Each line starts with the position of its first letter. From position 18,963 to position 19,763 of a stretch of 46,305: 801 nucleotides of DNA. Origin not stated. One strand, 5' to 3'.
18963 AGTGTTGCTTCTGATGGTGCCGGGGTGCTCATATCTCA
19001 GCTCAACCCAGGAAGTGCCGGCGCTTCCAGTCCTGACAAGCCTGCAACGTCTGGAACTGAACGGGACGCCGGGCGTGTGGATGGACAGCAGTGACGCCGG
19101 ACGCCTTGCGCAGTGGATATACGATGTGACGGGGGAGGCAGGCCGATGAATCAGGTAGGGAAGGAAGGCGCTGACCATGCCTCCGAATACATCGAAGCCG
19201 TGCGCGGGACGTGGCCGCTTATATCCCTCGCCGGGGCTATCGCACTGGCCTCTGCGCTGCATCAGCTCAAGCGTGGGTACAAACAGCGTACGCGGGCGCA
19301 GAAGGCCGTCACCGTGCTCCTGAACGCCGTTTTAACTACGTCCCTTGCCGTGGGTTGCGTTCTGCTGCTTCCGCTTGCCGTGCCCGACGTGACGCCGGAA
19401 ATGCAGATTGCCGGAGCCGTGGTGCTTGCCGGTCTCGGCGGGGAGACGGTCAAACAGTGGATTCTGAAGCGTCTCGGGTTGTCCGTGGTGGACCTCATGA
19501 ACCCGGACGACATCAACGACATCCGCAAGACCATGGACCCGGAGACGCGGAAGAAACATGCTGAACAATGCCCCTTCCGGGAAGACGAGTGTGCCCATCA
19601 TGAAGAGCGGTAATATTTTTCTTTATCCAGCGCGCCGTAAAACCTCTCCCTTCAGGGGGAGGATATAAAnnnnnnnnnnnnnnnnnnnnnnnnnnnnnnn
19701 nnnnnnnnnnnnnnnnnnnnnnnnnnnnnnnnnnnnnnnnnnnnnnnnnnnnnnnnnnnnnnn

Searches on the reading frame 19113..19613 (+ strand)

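Call 8: search_protein_families(library=pfam, proteins=[window:19113-19613:+], max_evalue=0.01)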
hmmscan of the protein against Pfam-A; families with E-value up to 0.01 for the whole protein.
window:19113-19613:+ (166 aa): 1 family
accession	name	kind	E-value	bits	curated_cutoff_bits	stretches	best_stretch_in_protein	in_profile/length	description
PF11992.13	TgpA_N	-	0.0004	19.9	30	1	34-98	126-187/333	TgpA N-terminal domain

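Call 10: search_protein_families(library=phrogs, proteins=[window:19113-19613:+], max_evalue=0.001)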
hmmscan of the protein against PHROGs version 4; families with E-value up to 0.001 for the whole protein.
window:19113-19613:+ (166 aa): 0 families
